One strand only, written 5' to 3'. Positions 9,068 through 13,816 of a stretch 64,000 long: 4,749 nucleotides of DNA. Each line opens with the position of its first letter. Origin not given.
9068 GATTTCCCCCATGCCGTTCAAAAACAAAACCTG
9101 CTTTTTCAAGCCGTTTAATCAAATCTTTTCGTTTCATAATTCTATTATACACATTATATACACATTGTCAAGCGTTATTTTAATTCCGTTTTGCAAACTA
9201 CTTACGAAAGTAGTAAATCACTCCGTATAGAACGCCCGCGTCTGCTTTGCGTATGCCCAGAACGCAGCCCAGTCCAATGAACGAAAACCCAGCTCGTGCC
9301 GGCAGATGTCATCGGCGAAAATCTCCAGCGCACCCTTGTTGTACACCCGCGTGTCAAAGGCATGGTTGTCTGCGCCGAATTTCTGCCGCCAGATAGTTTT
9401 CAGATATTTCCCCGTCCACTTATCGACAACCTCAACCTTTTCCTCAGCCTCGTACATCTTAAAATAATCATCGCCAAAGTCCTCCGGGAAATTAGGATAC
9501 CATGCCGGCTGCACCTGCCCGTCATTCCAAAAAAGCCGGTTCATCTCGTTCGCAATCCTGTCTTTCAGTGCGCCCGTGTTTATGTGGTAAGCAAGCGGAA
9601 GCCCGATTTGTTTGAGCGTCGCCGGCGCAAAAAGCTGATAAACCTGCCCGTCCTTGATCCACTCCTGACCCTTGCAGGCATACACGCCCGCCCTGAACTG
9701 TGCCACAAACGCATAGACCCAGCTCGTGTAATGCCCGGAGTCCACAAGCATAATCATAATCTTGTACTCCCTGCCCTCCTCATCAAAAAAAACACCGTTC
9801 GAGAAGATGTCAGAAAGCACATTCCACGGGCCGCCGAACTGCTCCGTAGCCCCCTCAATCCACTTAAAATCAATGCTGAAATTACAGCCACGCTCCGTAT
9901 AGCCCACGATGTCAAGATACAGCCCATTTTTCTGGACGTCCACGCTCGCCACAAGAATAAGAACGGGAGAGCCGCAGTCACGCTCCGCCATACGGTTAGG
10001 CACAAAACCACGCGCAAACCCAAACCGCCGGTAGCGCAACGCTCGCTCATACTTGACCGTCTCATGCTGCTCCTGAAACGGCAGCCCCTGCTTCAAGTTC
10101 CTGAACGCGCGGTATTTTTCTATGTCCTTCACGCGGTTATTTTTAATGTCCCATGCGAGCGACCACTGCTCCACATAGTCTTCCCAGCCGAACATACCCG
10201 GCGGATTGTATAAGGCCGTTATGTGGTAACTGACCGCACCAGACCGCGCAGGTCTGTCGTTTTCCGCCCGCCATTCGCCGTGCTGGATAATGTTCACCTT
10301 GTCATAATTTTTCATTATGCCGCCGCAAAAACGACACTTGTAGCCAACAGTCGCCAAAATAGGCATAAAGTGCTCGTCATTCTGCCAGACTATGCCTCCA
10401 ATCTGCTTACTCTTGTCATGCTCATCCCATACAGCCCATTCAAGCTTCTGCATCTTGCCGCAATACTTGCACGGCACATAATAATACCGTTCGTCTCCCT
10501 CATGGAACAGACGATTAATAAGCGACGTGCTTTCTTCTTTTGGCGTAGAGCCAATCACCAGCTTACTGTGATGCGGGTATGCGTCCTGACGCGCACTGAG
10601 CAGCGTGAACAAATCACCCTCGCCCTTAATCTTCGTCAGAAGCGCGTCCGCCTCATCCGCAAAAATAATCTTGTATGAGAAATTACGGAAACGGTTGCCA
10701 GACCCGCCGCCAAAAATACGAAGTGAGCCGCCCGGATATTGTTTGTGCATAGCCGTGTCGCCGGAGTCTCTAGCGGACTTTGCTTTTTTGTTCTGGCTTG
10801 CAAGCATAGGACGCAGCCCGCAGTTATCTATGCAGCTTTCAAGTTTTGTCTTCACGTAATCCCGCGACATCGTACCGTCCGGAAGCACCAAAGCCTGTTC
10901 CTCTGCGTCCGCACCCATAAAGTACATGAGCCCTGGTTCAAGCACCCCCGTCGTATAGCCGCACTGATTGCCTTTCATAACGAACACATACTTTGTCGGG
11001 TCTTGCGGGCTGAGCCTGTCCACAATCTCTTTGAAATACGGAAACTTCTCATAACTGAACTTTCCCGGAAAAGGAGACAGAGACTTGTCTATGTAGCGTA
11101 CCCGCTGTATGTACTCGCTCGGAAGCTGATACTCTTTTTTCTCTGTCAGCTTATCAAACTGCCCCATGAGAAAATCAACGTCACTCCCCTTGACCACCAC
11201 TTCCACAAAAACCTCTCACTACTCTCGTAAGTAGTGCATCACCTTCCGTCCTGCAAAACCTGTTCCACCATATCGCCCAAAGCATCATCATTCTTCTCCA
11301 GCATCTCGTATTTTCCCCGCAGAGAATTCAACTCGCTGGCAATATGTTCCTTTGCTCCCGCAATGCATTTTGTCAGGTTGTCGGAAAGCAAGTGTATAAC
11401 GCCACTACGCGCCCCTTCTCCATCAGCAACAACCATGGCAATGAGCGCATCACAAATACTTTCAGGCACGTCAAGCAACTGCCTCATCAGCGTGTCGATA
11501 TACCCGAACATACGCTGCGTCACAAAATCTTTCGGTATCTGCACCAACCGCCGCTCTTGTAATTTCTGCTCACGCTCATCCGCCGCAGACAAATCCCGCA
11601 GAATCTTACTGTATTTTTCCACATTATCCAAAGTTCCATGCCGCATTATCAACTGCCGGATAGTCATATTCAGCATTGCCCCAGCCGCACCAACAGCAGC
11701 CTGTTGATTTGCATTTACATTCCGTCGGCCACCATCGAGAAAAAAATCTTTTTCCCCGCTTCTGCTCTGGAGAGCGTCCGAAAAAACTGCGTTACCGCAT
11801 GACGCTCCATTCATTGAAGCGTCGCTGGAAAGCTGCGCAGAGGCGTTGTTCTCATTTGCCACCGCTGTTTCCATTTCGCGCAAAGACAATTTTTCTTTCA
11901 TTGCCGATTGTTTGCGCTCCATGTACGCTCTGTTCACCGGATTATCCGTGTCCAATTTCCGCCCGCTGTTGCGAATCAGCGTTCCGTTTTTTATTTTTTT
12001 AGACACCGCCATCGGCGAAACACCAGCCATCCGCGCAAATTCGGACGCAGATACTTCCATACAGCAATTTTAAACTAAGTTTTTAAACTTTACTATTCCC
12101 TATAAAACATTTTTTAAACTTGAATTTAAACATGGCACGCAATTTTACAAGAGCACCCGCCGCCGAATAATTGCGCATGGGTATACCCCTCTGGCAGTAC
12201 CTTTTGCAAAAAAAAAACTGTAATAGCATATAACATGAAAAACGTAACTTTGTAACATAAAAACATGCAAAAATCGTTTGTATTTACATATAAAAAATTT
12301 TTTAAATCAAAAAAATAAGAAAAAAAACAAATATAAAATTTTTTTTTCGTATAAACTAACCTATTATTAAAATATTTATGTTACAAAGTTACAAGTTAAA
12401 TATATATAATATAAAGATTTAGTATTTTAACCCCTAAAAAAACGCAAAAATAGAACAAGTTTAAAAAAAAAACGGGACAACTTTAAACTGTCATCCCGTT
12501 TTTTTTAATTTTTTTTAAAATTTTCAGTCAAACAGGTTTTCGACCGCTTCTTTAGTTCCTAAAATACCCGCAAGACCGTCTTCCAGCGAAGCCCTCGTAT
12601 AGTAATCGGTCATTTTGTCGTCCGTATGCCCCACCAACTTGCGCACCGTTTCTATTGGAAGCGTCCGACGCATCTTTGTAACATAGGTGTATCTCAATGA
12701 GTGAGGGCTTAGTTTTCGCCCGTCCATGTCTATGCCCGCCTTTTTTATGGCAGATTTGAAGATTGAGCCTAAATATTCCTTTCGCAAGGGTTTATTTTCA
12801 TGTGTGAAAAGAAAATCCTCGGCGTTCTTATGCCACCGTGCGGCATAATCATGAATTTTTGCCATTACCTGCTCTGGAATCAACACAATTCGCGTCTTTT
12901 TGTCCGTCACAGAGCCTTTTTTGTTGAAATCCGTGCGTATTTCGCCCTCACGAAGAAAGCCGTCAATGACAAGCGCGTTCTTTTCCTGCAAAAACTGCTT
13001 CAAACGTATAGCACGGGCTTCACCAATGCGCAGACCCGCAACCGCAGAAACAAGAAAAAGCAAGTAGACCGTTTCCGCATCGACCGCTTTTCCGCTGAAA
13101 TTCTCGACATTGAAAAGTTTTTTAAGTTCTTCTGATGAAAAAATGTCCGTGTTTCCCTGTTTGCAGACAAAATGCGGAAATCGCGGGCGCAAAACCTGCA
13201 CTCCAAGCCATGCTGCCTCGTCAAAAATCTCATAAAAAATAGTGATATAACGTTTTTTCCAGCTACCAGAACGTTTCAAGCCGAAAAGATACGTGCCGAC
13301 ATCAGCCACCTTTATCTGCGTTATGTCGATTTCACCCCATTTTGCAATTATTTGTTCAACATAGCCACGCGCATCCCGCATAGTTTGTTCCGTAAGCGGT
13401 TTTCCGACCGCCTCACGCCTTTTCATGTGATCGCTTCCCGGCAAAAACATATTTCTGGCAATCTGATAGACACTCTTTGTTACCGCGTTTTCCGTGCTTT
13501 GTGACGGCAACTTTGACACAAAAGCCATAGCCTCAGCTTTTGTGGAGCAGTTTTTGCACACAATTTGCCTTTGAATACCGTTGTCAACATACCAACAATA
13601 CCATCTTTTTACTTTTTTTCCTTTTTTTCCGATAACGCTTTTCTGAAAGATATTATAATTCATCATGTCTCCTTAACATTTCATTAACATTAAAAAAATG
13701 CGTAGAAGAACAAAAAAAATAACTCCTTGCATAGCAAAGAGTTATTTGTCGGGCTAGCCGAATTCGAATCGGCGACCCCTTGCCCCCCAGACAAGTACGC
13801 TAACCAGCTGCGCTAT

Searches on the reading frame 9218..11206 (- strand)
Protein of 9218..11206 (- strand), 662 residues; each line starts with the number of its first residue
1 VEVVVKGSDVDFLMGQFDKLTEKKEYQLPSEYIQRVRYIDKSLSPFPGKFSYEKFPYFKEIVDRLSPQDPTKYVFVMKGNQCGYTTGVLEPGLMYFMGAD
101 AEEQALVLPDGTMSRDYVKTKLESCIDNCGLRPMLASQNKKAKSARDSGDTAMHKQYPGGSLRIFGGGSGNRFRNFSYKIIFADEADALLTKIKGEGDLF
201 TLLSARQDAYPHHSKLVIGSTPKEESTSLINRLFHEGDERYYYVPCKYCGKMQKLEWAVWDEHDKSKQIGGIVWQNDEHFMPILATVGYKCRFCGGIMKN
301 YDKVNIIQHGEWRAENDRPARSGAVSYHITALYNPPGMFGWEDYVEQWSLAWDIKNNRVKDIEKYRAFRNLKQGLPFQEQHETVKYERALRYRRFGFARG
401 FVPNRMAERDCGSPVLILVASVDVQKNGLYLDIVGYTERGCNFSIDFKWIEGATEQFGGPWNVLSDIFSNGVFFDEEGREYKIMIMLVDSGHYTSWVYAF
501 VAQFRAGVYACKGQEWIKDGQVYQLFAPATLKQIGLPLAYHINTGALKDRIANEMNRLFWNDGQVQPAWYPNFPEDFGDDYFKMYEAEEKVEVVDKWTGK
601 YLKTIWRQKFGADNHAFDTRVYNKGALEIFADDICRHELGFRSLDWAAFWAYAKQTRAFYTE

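Call 7: search_protein_families(library=pfam, proteins=[window:9218-11206:-], max_evalue=0.001)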
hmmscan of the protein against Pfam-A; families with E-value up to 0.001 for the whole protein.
window:9218-11206:- (662 aa): 2 families
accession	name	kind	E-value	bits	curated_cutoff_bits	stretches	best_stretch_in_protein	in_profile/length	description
PF05876.18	GpA_ATPase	-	9.3e-51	173.3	25.6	1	45-312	2-247/247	Phage terminase large subunit gpA, ATPase domain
PF20454.4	GpA_nuclease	-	2.9e-39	135.4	22.5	1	325-630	2-287/294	Terminase large subunit gpA, endonuclease domain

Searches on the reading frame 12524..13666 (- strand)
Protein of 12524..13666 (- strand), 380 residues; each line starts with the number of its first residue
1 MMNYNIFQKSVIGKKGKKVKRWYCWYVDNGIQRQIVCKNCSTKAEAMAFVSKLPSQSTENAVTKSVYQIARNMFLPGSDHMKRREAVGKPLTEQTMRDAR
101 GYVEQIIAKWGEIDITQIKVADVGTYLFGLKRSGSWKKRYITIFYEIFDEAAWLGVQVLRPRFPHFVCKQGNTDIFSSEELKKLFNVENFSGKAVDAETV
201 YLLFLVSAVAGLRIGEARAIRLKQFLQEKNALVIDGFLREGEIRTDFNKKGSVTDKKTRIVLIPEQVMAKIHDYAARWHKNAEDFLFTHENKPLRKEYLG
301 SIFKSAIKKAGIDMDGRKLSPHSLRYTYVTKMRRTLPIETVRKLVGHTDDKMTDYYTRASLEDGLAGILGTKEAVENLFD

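Call 7: search_protein_families(library=pfam, proteins=[window:12524-13666:-], max_evalue=0.001)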
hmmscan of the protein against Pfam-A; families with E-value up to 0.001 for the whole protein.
window:12524-13666:- (380 aa): 1 family
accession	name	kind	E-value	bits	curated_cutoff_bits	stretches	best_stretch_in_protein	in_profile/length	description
PF00589.27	Phage_integrase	-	1.3e-18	67.8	27.1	1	179-360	6-169/172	Phage integrase family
